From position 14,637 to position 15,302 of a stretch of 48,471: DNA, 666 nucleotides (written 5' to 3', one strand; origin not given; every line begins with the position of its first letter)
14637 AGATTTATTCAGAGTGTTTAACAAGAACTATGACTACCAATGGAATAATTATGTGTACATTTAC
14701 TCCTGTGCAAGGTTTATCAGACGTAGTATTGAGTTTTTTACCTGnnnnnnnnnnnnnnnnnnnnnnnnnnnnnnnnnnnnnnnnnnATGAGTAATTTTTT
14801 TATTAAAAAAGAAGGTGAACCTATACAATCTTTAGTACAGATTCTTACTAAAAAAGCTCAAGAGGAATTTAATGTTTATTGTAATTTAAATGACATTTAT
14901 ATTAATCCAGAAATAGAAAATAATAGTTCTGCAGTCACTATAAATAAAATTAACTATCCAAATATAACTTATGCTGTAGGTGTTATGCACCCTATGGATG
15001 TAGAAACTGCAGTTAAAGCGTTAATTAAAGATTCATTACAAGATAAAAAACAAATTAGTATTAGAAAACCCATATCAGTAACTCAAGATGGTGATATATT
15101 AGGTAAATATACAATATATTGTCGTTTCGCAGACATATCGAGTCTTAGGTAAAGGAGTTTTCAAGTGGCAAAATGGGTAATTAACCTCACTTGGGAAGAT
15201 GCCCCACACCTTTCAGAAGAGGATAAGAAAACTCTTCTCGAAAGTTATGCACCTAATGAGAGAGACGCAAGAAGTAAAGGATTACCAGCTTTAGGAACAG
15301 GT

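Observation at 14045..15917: Large terminase also split, at the ATPase/nuclease boundary, by a 121-aa ORF of unknown function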

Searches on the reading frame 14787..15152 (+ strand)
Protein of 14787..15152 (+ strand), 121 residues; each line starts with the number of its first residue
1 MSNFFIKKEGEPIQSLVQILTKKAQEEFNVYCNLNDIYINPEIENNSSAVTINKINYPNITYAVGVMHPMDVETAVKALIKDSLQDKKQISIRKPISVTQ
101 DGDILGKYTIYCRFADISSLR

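Call 3: search_protein_families(library=pfam, proteins=[window:14787-15152:+], max_evalue=0.1)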
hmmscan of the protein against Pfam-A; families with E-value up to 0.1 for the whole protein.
window:14787-15152:+ (121 aa): 2 families
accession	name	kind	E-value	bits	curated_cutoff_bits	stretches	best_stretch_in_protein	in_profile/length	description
PF13947.11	GUB_WAK_bind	-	0.056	14.2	29.4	0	25-61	24-59/64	Wall-associated receptor kinase galacturonan-binding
PF09970.15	DUF2204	-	0.1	12.7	20.3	0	24-57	82-117/181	Nucleotidyl transferase of unknown function (DUF2204)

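Call 4: search_protein_families(library=phrogs, proteins=[window:14787-15152:+], max_evalue=0.1)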
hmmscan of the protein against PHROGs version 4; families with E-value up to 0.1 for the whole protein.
window:14787-15152:+ (121 aa): 0 families

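Call 7: search_dna_similar(query=window:14787-15152:+, collection=phages, mode=protein, max_rows=40, max_evalue=1)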
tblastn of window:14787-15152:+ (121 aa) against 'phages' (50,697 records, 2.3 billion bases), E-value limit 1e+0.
No match.

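Call 14: find_related_loci(query=window:14787-15149:+, collection=viral_contigs, flank=4000)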
Query window:14787-15149:+ (121 aa) in viral_contigs; peptide patterns used: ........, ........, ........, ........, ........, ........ (x = any residue, [..] = any of these).
105 stretches matched a pattern, but none encodes a relative of the query by tblastn (E <= 1e-3).

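Call 17: find_homologous_proteins(query=window:14787-15149:+, max_evalue=0.01)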
Query window:14787-15149:+ (121 aa): 1 proteins with E <= 0.01 among 9 candidates.
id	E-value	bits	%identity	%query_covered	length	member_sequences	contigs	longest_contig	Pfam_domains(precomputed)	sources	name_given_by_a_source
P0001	1.1e-72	259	100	100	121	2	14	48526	-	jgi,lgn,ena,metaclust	metaclust:\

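Call 21: find_encoding_contigs(protein=P0001, flank=3000, max_places=10)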
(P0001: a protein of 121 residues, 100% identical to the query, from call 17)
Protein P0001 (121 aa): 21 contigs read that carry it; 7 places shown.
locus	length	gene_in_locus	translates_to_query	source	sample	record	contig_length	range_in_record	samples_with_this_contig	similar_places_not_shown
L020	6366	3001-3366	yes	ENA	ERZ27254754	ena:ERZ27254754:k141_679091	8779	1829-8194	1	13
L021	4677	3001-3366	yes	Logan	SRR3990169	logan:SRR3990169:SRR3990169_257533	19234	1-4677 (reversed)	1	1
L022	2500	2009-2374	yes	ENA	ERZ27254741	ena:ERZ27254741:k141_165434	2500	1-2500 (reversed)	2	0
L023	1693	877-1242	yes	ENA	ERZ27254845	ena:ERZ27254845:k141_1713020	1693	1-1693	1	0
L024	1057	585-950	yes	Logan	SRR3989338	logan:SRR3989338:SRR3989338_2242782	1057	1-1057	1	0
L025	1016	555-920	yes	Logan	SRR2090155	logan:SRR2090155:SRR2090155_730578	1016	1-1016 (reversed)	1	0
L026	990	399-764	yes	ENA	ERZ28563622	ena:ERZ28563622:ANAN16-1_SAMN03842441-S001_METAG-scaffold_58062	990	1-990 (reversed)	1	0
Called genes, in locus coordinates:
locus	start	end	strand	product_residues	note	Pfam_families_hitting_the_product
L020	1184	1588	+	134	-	PF11351:GTA_holin_3TM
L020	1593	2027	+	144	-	-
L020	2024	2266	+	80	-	-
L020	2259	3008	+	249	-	PF03237:Terminase_6N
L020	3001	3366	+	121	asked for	-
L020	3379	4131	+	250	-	-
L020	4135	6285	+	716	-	PF23899:SU10_portal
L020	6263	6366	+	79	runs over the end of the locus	-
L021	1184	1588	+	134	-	PF11351:GTA_holin_3TM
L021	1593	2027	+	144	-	-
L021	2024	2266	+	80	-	-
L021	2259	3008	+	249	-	PF03237:Terminase_6N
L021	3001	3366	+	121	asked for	-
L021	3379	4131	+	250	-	-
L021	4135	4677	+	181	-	?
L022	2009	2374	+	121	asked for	-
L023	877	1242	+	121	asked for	-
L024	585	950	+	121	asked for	-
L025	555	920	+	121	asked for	-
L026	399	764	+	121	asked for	-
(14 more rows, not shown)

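Call 36: find_homologous_proteins(query=A3, max_evalue=0.01)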
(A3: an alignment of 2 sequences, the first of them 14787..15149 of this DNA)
Query A3 (2 sequences) (121 aa, profile of the alignment): 2 proteins with E <= 0.01 among 135 candidates.
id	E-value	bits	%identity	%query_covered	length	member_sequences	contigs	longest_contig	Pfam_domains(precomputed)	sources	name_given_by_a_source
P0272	2.1e-73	263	38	94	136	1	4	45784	-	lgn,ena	-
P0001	7.5e-62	225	100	100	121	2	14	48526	-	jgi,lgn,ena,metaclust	metaclust:\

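Call 54: predict_structure(alignment_id=A3)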
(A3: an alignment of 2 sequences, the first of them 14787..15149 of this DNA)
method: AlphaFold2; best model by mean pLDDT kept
length: 121 residues; sequences in the alignment: 2
mean_pLDDT: 77.1   pTM: 0.67
mean pLDDT of the five models: 77.1, 74.7, 72.4, 62.8, 37.4
residues with pLDDT >= 90: 0; 70-90: 92; 50-70: 19; < 50: 10
segments of 3 or more residues with pLDDT < 50: 1-10
pLDDT, mean of each block of 10 residues (from residue 1): 44 72 87 85 70 84 83 82 83 80 73 84 56
secondary structure, 60 per line:
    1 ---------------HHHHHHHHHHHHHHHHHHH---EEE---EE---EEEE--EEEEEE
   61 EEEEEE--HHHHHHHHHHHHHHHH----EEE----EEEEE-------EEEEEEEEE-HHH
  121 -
elements in order: H16-34 E38-40 E49-52 E55-66 H69-84 E89-91 E96-100 E108-116

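Call 57: fold_search(model_id=the predicted structure, library=pdb)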
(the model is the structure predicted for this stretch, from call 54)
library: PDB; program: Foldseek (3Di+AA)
matches with E <= 10: 351; with E <= 0.001: 0
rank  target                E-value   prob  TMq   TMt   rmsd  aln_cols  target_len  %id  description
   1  9lyt_A                5.9e-02  0.38  0.31  0.28  13.0       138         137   10  The crystal structure of Mucuna sempervirens Pathogenesis-related protein 1 (released 2026-01-07)
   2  2dda_A                7.2e-02  0.51  0.32  0.21  10.4       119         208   10  Crystal structure of pseudechetoxin from Pseudechis australis (released 2007-01-30)
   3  9lyt_B                7.2e-02  0.30  0.29  0.26  13.3       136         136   10  The crystal structure of Mucuna sempervirens Pathogenesis-related protein 1 (released 2026-01-07)
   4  7n4t_A                9.9e-02  0.23  0.28  0.17  18.1       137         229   13  Low conductance mechanosensitive channel YnaI (released 2022-04-20)
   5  2ddb_B                1.1e-01  0.60  0.39  0.26   7.7       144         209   10  Crystal structure of pseudecin from Pseudechis porphyriacus (released 2007-01-30)
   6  9m6x_P                1.3e-01  0.35  0.36  0.34  14.5       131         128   10  Cryo-EM structure of bacteriophage NF5 neck (released 2025-12-17)
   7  2ddb_A                1.4e-01  0.57  0.40  0.27   7.3       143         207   10  Crystal structure of pseudecin from Pseudechis porphyriacus (released 2007-01-30)
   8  9m6x_M                1.4e-01  0.30  0.35  0.33  16.8       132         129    8  Cryo-EM structure of bacteriophage NF5 neck (released 2025-12-17)
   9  9h2p_A                1.5e-01  0.18  0.28  0.13  18.3       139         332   14  YnaI in its open conformation purified in DDM showing ligand-filled pockets (released 2025-09-24)
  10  3jz3_A                2.3e-01  0.20  0.29  0.24  13.7       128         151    7  Structure of the cytoplasmic segment of histidine kinase QseC (released 2010-07-21)
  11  9p0n_A                2.7e-01  0.18  0.30  0.16  17.6       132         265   10  MscS in Glyco-DIBMA Native Nanodiscs (C7 symmetry) (released 2026-01-28)
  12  6vu7_C                3.5e-01  0.06  0.19  0.17  15.4       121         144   10  Crystal structure of YbjN, a putative transcription regulator from E. coli (released 2020-03-11)
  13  6pwn_A                3.8e-01  0.16  0.31  0.16  17.5       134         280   10  MscS Nanodisc with N-terminal His-Tag (released 2020-01-08)
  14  7onj_A                4.3e-01  0.15  0.31  0.17  19.2       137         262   10  Mechanosensitive channel MscS solubilized with LMNG in open conformation (released 2021-09-01)
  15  4hwa_A                4.5e-01  0.14  0.30  0.17  17.2       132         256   10  Crystal Structure of Escherichia coli MscS Wildtype (Open State) (released 2013-02-13)
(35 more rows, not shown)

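Call 58: fold_search(model_id=the predicted structure, library=viral)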
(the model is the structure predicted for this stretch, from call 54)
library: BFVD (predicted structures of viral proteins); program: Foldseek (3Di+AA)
matches with E <= 10: 461; with E <= 0.001: 0
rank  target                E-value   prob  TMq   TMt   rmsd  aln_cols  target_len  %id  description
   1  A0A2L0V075            4.4e-03  0.97  0.42  0.36   8.2       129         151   14  Uncharacterized protein [Agrobacterium phage Atu_ph07]
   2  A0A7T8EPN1            1.7e-02  0.92  0.40  0.46   5.3        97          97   12  Uncharacterized protein [Erwinia phage pEa_SNUABM_5]
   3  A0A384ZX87            1.8e-02  0.99  0.49  0.52   3.2        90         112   10  Uncharacterized protein [Dickeya phage vB_DsoM_JA29]
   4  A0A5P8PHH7            1.8e-02  0.90  0.35  0.47   5.5        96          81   10  Uncharacterized protein [Serratia phage Muldoon]
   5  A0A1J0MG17            2.4e-02  0.57  0.30  0.39   6.7       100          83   13  Uncharacterized protein [Serratia phage vB_Sru_IME250]
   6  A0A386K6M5            3.1e-02  0.96  0.46  0.29   4.9       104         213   13  Uncharacterized protein [Dickeya phage vB_DsoM_JA11]
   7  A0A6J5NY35            3.8e-02  0.96  0.52  0.54   7.8       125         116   11  Uncharacterized protein [uncultured Caudovirales phage]
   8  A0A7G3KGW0            4.3e-02  0.77  0.38  0.42   5.5        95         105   15  Uncharacterized protein [Enterobacter phage vB_EhoM-IME523]
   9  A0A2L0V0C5            6.7e-02  0.57  0.40  0.42   7.2       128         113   13  Uncharacterized protein [Agrobacterium phage Atu_ph07]
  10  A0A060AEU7            6.7e-02  0.35  0.32  0.31  14.1       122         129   16  Head-tail joining protein [Staphylococcus phage 6ec]
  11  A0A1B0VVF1            7.6e-02  0.72  0.37  0.48   4.9        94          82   15  Uncharacterized protein [Salmonella phage vB_SnwM_CGG4-1]
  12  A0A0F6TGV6            9.2e-02  0.66  0.35  0.42   5.7        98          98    9  Uncharacterized protein [Sinorhizobium phage phiM9]
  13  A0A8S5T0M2            1.1e-01  0.20  0.25  0.21  15.7       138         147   12  Minor tail protein [Siphoviridae sp. ctiJm4]
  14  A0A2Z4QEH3            1.3e-01  0.38  0.36  0.40   7.4       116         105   15  Uncharacterized protein [Erwinia phage vB_EamM_Alexandra]
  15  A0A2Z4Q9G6            1.4e-01  0.16  0.26  0.25  16.4       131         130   14  Tail terminator [Microbacterium phage Zeta1847]
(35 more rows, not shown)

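Call 86: search_protein_families(library=padloc, proteins=[window:14787-15149:+], max_evalue=0.1)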
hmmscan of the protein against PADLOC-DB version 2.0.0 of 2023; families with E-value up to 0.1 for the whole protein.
window:14787-15149:+ (121 aa): 1 family
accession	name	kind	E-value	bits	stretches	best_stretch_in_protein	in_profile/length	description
PDLC03490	REase_II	-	0.0019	15.6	1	13-105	226-318/321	Type II restriction enzyme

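Call 87: search_protein_families(library=ncbifam, proteins=[window:14787-15149:+], max_evalue=0.1)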
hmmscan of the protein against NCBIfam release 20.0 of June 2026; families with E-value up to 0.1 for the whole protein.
window:14787-15149:+ (121 aa): 0 families

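Call 88: search_solved_structures(query=A3, max_evalue=10, show_alignments=2)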
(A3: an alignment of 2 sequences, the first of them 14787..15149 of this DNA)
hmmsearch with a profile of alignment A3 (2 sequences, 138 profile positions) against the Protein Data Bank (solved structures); distinct sequences matched with E-value up to 10: 0.
